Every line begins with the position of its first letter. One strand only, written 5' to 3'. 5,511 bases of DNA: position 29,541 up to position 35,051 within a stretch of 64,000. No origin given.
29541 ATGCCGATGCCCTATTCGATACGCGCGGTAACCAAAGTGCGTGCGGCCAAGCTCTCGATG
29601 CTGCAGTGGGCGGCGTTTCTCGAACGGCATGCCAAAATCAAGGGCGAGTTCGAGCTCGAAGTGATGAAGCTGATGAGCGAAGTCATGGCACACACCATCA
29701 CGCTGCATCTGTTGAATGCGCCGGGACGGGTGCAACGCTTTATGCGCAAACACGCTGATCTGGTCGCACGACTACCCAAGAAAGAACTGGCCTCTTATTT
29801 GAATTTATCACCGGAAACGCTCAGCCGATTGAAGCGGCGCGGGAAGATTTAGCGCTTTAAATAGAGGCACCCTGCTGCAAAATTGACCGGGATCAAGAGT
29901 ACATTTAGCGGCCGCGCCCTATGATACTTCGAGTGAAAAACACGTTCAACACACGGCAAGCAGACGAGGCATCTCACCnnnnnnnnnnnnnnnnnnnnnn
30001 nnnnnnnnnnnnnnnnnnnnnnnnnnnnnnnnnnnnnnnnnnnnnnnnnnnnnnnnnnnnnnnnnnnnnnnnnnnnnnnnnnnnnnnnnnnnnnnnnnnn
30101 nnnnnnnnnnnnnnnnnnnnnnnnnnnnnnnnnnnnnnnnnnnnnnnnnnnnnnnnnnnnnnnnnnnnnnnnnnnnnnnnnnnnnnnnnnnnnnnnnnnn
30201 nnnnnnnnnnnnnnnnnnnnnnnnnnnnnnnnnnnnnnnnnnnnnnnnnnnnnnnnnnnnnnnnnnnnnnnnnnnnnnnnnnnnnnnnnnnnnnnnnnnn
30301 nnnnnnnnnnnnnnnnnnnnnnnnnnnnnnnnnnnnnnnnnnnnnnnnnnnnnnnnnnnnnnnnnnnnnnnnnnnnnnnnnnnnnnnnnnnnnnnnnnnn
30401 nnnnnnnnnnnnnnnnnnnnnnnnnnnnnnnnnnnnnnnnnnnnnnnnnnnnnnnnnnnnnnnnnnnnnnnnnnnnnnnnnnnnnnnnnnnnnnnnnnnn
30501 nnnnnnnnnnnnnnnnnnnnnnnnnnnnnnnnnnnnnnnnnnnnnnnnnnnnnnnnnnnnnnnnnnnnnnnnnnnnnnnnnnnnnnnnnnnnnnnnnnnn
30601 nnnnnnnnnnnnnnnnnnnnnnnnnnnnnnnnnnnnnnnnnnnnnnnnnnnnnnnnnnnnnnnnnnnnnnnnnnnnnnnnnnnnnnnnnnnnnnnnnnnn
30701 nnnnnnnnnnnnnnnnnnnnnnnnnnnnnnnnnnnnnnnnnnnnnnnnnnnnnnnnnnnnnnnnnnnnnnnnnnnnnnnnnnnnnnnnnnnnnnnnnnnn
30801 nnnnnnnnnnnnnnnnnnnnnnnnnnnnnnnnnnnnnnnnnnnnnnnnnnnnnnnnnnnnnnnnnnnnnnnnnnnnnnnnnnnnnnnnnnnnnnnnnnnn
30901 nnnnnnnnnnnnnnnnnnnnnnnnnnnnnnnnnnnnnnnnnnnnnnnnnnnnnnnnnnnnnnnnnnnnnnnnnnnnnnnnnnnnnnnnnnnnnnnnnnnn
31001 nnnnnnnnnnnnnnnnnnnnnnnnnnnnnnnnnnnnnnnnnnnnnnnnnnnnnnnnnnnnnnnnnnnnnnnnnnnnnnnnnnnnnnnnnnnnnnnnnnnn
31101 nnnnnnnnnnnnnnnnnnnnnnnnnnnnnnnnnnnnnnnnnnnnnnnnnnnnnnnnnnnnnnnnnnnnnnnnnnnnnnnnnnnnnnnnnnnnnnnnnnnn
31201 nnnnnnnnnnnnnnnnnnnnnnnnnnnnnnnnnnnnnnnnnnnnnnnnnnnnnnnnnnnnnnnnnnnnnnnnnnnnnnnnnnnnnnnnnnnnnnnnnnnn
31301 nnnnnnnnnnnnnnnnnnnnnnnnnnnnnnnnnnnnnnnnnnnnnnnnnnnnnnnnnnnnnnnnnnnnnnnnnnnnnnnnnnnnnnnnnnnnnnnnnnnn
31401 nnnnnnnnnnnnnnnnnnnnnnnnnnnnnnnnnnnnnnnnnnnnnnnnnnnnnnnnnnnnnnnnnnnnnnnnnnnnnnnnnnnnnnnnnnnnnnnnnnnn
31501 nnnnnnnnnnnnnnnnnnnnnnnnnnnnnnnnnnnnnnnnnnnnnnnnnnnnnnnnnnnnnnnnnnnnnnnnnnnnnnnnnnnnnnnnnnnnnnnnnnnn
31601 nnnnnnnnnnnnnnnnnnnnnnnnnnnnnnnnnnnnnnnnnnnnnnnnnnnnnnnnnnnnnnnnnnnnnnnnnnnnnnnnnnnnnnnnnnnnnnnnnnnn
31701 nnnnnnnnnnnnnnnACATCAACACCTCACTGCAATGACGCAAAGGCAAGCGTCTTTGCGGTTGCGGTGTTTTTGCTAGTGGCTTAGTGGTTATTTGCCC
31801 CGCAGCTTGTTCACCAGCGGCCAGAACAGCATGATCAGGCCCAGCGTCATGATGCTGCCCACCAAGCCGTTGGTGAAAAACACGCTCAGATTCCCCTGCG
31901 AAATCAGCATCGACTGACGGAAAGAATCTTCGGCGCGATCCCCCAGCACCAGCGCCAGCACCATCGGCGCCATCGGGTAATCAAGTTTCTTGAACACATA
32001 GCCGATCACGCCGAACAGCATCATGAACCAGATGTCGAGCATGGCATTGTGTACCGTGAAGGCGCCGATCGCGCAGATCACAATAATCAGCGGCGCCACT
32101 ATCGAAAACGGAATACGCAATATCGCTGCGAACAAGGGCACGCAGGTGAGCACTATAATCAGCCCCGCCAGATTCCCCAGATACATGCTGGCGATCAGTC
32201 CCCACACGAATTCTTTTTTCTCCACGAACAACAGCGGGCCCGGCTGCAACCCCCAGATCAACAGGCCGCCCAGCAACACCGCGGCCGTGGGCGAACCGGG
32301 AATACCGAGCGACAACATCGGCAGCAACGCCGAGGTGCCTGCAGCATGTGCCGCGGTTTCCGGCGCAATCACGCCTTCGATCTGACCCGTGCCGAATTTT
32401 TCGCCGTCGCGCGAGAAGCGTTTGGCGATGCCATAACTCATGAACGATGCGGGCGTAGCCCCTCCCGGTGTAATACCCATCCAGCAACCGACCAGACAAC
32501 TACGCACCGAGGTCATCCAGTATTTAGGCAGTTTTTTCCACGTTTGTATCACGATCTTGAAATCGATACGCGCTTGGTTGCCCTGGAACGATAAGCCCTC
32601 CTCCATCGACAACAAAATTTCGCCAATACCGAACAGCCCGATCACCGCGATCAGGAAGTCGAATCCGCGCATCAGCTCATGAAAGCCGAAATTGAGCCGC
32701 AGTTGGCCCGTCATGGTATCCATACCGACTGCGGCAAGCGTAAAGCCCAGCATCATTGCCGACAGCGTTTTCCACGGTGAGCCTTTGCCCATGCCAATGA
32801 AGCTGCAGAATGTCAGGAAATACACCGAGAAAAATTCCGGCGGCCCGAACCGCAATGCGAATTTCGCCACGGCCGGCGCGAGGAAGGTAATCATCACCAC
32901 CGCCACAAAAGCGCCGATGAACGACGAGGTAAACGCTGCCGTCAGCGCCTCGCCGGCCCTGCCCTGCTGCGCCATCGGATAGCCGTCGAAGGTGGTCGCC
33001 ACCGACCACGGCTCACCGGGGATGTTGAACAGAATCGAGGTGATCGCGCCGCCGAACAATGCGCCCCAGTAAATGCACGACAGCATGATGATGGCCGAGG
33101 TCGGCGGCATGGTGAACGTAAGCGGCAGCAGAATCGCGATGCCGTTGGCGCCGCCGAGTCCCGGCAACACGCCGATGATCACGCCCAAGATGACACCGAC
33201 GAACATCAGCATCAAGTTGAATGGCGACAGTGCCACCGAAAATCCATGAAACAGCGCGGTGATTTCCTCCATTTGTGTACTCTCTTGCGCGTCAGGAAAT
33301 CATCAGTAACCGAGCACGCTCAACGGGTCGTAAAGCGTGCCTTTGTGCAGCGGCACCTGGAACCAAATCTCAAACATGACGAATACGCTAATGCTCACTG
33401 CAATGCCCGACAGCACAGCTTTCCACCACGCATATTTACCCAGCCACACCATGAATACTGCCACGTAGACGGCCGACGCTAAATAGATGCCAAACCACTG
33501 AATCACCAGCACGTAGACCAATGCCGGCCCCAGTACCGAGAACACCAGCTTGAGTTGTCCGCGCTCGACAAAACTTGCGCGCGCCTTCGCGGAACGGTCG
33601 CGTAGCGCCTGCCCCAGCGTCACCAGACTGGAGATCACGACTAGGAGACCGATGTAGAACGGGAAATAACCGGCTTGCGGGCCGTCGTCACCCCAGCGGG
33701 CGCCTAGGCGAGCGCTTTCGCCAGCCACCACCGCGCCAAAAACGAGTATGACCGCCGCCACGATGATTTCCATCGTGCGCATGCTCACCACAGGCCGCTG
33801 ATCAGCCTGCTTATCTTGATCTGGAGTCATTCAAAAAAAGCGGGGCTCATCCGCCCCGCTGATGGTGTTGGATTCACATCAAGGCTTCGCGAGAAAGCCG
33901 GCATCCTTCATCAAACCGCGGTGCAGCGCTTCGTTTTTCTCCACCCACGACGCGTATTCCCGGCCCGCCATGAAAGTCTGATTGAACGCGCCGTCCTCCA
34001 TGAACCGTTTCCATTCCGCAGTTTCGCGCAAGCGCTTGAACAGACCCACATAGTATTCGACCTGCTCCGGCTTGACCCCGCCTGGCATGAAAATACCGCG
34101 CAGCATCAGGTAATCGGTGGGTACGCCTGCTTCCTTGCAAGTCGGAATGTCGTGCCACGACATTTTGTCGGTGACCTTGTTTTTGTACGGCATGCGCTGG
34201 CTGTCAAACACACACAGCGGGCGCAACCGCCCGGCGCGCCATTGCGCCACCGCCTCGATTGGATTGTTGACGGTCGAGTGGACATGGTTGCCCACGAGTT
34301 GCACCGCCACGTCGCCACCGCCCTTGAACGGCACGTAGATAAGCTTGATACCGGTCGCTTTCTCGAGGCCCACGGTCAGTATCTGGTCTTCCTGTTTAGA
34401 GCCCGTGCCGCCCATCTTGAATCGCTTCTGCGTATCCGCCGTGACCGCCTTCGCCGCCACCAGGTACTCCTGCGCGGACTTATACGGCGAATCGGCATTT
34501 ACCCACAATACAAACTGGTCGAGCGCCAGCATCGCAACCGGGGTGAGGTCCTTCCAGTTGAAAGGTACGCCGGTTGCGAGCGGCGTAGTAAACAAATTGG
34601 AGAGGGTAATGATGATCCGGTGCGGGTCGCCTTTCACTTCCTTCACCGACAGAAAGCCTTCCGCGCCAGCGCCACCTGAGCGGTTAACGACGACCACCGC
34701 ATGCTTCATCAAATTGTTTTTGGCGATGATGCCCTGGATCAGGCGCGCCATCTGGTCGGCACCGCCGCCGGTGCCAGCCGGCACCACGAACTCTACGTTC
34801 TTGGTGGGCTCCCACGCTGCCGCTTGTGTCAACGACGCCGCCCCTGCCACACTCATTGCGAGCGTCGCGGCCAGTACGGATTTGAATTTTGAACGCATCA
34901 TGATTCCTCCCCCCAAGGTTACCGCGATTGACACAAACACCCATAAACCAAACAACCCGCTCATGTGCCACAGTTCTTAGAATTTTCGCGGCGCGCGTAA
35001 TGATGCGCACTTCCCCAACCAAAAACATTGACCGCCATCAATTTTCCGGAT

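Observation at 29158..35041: Shared TTGAC-N4-RTCAA operator ties frc, oxc and tctCBA to the Crp/Fnr-family regulator encoded between them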

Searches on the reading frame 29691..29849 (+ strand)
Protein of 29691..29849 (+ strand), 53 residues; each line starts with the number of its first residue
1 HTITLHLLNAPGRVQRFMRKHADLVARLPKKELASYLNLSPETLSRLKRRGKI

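Call 81: search_solved_structures(query=window:29691-29849:+, max_evalue=10, show_alignments=5)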
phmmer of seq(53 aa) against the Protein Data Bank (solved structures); distinct sequences matched with E-value up to 10: 5.
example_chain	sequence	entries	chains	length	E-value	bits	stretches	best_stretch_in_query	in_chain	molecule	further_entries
3dn7_A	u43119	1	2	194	0.03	17.9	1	6-50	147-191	Cyclic nucleotide binding regulatory protein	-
9def_A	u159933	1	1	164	0.31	14.7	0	14-52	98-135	Win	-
3tmm_A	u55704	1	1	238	0.49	14.1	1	15-48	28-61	Transcription factor A, mitochondrial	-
4nnu_A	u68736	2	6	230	0.9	13.3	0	7-48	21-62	Transcription factor A, mitochondrial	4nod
1l0o_C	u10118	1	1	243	1.5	12.5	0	12-50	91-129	sigma factor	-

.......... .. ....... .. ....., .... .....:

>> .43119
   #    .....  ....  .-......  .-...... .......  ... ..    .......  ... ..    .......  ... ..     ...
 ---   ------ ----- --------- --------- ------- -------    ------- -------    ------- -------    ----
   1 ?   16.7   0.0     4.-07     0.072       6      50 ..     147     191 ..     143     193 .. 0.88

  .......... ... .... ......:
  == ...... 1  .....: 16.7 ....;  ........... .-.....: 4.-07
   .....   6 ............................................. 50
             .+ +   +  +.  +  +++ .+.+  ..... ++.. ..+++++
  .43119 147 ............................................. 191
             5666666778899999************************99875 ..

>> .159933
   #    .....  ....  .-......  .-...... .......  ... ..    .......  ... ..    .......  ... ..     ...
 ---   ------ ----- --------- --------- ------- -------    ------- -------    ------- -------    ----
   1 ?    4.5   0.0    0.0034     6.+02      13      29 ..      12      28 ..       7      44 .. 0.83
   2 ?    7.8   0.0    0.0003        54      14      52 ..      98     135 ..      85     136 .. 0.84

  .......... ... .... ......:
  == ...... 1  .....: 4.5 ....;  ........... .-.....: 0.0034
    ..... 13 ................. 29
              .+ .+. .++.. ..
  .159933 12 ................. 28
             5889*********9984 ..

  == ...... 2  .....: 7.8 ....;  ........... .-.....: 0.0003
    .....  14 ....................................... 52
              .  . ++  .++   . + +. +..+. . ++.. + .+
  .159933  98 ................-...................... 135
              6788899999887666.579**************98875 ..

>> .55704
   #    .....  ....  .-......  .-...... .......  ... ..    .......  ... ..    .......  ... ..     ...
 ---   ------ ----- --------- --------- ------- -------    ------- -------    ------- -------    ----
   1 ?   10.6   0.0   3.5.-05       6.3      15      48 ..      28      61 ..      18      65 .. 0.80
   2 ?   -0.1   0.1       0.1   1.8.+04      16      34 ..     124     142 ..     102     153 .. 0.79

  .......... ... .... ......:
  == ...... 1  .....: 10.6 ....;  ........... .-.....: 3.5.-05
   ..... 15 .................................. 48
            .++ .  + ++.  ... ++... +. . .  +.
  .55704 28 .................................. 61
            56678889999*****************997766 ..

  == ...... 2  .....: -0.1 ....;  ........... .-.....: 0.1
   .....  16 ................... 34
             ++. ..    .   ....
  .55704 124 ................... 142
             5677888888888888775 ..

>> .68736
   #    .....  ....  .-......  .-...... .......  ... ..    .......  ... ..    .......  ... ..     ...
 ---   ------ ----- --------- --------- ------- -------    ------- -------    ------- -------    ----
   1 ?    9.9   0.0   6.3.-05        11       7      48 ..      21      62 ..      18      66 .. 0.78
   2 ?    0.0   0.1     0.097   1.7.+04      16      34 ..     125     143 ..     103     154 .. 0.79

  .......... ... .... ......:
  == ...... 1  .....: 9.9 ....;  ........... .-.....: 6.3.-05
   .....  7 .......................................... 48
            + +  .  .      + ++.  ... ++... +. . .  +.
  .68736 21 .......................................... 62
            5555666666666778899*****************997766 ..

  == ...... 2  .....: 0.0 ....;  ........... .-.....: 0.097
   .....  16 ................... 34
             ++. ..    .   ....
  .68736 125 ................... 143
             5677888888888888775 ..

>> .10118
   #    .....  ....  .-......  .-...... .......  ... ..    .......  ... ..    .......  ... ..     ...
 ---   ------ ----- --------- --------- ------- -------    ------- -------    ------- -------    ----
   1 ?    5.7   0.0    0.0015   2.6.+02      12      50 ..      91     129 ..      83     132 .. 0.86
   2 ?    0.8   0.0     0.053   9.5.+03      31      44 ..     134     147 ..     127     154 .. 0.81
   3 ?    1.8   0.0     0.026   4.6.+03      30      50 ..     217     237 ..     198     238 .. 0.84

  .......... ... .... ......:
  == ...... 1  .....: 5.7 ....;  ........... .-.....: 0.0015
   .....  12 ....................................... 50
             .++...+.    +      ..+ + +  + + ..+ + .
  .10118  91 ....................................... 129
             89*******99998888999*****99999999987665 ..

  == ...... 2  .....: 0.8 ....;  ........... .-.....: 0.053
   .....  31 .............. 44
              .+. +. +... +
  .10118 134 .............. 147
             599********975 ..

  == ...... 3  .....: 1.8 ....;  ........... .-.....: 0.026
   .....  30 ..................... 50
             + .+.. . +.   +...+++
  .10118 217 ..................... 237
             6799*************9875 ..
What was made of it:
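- On FNR proper (oxygen sensor): By sequence the DNA-binding end does not match FNR (call 81).
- Closest known: PDB 3dn7, 'cyclic nucleotide binding regulatory protein'. Different: Its recognition helix reads E-Y-L-S-E rather than E-T-L-S-R (call 81).
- By sequence, the DNA-binding end matches only PDB 3dn7 and not FNR or CRP (call 81).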

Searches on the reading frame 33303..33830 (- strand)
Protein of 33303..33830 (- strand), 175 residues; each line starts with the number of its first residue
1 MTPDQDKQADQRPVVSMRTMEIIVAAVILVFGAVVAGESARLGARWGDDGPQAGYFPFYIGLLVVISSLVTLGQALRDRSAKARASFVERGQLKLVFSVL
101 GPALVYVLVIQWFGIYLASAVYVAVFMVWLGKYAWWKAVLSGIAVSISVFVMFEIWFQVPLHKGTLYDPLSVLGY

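Call 77: search_protein_families(library=pfam, proteins=[window:33303-33830:-], max_evalue=0.001)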
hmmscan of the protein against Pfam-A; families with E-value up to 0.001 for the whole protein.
window:33303-33830:- (175 aa): 1 family
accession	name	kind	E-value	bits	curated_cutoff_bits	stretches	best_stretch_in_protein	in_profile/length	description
PF07331.16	TctB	-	1.1e-20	74.6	29.1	1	23-161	2-136/137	Tripartite tricarboxylate transporter TctB family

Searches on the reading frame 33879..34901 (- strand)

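Call 8: search_protein_families(library=ncbifam, proteins=[window:33879-34901:-])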
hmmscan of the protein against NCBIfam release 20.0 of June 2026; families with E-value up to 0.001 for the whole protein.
window:33879-34901:- (340 aa): 0 families

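Call 77: search_protein_families(library=pfam, proteins=[window:33879-34901:-], max_evalue=0.001)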
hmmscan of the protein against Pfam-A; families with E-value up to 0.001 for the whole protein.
window:33879-34901:- (340 aa): 1 family
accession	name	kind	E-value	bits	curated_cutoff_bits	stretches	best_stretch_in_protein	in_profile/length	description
PF03401.19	TctC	-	4.8e-24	85.8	27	1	65-332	13-270/274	Tripartite tricarboxylate transporter family receptor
